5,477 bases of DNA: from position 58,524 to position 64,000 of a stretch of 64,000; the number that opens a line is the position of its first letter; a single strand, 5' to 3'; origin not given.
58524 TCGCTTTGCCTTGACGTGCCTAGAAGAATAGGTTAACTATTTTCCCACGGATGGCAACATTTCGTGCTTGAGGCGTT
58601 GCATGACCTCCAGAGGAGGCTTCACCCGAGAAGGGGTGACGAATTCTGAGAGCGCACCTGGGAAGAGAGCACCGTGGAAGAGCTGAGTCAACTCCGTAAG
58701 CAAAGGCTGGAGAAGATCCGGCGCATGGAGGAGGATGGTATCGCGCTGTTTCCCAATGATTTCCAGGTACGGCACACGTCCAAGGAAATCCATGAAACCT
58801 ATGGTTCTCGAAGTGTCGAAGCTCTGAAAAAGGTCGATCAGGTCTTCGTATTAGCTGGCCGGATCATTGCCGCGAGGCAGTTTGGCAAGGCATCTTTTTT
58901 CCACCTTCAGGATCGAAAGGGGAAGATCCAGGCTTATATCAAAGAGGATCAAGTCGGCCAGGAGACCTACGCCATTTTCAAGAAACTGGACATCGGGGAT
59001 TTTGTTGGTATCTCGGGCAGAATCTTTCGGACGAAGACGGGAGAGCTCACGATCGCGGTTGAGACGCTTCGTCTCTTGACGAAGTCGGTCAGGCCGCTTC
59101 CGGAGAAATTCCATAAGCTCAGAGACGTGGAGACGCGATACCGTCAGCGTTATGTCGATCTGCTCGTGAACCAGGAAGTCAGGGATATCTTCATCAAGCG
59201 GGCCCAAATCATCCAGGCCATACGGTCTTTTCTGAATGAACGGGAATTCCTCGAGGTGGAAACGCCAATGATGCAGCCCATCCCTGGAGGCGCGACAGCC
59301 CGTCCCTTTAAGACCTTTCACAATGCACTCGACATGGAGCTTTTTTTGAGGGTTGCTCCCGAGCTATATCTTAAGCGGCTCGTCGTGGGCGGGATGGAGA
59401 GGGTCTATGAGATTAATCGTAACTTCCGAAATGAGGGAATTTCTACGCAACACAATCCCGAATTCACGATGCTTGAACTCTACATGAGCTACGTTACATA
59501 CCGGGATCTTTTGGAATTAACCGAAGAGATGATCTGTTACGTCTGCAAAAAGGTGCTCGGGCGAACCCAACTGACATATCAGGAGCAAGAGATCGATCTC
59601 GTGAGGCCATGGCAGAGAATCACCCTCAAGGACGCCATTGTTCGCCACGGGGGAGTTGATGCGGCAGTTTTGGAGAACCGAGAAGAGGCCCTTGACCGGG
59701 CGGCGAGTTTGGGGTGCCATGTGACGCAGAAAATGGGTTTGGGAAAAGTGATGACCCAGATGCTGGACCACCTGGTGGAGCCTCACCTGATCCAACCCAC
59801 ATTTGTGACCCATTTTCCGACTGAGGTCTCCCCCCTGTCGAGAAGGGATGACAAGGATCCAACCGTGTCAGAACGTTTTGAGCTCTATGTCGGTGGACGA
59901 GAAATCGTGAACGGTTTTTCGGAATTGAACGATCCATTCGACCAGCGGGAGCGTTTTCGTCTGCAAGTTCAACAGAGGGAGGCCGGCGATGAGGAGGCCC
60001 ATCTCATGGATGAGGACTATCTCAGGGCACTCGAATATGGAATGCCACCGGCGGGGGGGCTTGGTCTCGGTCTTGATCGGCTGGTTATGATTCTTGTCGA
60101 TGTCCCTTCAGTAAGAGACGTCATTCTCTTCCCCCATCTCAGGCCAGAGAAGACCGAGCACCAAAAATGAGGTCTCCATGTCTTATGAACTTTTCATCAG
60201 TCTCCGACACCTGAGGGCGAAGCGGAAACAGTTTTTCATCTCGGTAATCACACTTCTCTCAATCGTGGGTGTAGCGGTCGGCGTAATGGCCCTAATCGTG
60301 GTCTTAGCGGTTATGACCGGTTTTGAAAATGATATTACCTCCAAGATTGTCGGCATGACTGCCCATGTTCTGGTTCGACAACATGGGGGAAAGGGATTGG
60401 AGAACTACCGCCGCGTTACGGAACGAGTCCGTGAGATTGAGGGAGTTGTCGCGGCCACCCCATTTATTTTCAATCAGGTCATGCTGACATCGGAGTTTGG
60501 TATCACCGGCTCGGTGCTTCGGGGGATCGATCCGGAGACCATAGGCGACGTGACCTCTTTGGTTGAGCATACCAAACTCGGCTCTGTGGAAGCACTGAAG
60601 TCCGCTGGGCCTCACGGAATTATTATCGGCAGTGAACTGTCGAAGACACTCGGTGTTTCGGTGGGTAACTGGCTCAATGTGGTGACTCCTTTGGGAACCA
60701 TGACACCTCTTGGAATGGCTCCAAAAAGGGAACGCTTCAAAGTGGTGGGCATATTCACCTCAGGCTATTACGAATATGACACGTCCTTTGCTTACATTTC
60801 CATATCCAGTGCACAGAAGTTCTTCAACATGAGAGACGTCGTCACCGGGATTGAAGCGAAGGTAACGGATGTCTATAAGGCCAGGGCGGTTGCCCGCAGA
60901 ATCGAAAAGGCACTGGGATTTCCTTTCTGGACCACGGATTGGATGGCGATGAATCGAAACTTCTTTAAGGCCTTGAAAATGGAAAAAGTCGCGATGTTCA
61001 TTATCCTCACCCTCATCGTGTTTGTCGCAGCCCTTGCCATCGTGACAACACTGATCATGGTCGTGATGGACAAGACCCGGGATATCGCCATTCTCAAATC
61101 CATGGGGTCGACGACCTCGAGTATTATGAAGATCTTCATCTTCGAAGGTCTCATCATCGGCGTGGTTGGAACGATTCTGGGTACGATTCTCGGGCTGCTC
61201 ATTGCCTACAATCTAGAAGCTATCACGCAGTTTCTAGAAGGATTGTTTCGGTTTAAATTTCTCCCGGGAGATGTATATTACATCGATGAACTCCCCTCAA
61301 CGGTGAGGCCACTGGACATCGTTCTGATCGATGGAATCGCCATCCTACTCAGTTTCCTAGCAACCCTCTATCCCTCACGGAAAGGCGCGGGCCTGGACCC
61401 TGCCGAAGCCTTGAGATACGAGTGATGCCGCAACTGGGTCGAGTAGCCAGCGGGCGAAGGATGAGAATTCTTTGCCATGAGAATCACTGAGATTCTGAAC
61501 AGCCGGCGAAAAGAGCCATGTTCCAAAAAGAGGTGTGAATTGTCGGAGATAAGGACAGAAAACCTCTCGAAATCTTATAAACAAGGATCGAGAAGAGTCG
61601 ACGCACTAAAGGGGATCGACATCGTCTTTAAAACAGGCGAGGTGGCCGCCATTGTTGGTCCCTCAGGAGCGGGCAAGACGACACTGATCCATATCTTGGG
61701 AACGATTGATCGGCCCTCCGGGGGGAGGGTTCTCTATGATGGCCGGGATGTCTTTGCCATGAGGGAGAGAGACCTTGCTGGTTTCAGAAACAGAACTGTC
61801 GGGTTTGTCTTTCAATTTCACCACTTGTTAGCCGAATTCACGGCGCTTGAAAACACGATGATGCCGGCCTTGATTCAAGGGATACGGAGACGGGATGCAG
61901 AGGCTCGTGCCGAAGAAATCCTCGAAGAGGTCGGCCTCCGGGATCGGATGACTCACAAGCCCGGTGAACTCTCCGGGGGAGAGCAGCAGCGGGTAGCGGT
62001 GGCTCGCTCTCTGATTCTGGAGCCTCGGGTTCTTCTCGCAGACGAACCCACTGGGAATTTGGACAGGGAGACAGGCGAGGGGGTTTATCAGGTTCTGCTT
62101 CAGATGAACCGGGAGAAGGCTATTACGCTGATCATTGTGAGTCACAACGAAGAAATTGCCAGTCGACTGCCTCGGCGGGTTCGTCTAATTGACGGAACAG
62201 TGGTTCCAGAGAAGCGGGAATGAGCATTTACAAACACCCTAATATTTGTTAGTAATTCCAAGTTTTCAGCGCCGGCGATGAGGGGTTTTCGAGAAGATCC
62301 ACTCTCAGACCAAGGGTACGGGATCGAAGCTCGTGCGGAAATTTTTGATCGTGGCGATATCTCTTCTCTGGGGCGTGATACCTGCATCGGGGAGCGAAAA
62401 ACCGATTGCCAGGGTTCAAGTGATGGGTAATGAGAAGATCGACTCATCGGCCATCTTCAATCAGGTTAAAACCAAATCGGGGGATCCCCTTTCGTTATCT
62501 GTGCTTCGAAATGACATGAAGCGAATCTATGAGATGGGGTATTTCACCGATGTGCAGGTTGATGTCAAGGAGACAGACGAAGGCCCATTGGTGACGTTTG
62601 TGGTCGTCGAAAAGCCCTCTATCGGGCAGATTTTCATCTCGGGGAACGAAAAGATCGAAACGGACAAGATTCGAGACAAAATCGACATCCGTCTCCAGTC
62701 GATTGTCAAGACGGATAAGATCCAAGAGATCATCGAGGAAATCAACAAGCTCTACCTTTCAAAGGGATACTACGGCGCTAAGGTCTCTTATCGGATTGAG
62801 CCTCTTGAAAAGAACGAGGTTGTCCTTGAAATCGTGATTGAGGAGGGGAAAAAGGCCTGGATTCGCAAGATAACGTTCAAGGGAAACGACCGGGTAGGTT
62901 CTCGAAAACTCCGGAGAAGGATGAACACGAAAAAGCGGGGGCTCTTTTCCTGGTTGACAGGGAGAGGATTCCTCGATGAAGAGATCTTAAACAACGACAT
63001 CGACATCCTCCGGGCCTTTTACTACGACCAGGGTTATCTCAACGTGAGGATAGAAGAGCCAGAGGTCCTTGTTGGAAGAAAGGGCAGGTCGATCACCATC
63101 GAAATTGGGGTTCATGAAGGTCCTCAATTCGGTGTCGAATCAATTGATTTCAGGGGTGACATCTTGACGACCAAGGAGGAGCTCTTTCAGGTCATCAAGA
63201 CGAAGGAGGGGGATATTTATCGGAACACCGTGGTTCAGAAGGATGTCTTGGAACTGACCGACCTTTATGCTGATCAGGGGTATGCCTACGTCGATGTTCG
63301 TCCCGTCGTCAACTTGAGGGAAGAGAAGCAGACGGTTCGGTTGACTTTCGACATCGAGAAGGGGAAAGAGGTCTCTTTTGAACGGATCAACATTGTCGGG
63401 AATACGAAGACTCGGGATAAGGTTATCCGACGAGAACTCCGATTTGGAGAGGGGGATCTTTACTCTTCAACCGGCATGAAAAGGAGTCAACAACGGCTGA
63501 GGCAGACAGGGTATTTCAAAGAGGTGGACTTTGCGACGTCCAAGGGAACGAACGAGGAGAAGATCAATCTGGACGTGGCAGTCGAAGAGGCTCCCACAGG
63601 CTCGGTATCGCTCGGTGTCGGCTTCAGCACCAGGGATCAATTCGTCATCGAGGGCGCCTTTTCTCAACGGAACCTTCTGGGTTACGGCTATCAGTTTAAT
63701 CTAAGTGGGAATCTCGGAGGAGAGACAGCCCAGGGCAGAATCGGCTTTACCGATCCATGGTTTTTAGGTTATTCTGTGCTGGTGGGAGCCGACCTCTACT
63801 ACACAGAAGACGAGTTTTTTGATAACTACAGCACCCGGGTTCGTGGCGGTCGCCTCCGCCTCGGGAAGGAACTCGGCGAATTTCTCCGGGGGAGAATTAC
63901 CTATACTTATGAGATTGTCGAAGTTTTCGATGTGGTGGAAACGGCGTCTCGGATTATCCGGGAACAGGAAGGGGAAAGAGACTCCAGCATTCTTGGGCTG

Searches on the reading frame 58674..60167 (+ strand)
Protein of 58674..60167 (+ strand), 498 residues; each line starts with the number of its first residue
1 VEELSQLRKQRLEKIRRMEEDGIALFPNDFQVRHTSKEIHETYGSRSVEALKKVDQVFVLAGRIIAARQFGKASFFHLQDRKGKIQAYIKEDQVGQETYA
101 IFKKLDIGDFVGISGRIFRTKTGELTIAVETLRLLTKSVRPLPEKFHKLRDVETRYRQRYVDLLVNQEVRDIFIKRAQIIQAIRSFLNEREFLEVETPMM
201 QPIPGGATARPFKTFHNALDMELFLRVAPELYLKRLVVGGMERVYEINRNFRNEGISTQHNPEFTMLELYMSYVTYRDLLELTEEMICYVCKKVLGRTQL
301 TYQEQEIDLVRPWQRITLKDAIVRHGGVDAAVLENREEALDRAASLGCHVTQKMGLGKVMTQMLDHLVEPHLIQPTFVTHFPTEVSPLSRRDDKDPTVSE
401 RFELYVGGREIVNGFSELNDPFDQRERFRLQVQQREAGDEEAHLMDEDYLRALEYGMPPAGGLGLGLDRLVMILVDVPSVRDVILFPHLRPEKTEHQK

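Call 43: search_protein_families(library=pfam, proteins=[window:58674-60167:+], max_evalue=0.00001)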
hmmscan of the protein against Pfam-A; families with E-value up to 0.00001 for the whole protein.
window:58674-60167:+ (498 aa): 2 families
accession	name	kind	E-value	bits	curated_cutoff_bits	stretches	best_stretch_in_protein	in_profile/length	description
PF00152.25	tRNA-synt_2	-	3.7e-98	328.8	25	1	152-489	2-307/308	tRNA synthetases class II (D, K and N)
PF01336.31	tRNA_anti-codon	-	7.6e-16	58.3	27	1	59-135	2-75/75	OB-fold nucleic acid binding domain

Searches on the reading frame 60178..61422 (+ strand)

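Call 61: search_protein_families(library=pfam, proteins=[window:60178-61422:+], max_evalue=0.00001)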
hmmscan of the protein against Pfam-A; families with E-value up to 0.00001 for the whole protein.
window:60178-61422:+ (415 aa): 2 families
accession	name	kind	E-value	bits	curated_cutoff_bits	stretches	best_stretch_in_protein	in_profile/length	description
PF12704.14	MacB_PCD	-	7.7e-19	69.2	27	1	25-244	1-206/207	MacB-like periplasmic core domain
PF02687.27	FtsX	-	1.3e-16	61.2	25.5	1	275-406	2-118/120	FtsX-like permease C-terminal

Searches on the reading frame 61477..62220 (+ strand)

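Call 61: search_protein_families(library=pfam, proteins=[window:61477-62220:+], max_evalue=0.00001)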
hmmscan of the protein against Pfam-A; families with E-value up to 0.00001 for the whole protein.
window:61477-62220:+ (248 aa): 1 family
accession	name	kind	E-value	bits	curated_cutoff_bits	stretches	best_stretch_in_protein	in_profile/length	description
PF00005.33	ABC_tran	-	1.1e-32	114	25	1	44-192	1-136/137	ABC transporter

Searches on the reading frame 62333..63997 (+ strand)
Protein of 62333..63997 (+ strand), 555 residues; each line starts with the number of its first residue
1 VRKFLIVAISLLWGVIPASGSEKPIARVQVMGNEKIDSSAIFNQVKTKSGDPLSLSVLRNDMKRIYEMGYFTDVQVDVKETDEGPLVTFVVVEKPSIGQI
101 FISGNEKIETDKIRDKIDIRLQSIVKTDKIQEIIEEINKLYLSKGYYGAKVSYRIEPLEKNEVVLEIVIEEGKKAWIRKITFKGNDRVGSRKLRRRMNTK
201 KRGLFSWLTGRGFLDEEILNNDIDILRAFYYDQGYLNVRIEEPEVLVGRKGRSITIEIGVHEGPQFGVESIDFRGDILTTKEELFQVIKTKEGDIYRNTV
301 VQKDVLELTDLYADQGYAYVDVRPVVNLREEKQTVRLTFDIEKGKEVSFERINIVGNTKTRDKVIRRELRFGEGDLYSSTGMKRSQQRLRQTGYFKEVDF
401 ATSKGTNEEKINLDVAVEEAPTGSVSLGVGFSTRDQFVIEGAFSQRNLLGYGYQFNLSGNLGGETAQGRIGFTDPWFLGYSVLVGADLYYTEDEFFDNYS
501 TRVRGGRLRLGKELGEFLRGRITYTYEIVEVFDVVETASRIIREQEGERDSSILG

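Call 61: search_protein_families(library=pfam, proteins=[window:62333-63997:+], max_evalue=0.00001)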
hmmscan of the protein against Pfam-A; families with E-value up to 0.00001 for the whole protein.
window:62333-63997:+ (555 aa): 4 families
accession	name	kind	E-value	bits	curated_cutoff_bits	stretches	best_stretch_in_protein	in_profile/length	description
PF07244.20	POTRA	-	6.4e-66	219.5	21.3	5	268-344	3-79/79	Surface antigen variable number repeat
PF01103.29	Omp85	-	2.4e-11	44.2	24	1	447-541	1-99/325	Omp85 superfamily domain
PF08479.16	POTRA_2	-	1.7e-08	34.6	24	0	97-167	3-73/76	POTRA domain, ShlB-type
PF08478.15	POTRA_1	-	6.6e-07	30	23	0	97-140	3-46/69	POTRA domain, FtsQ-type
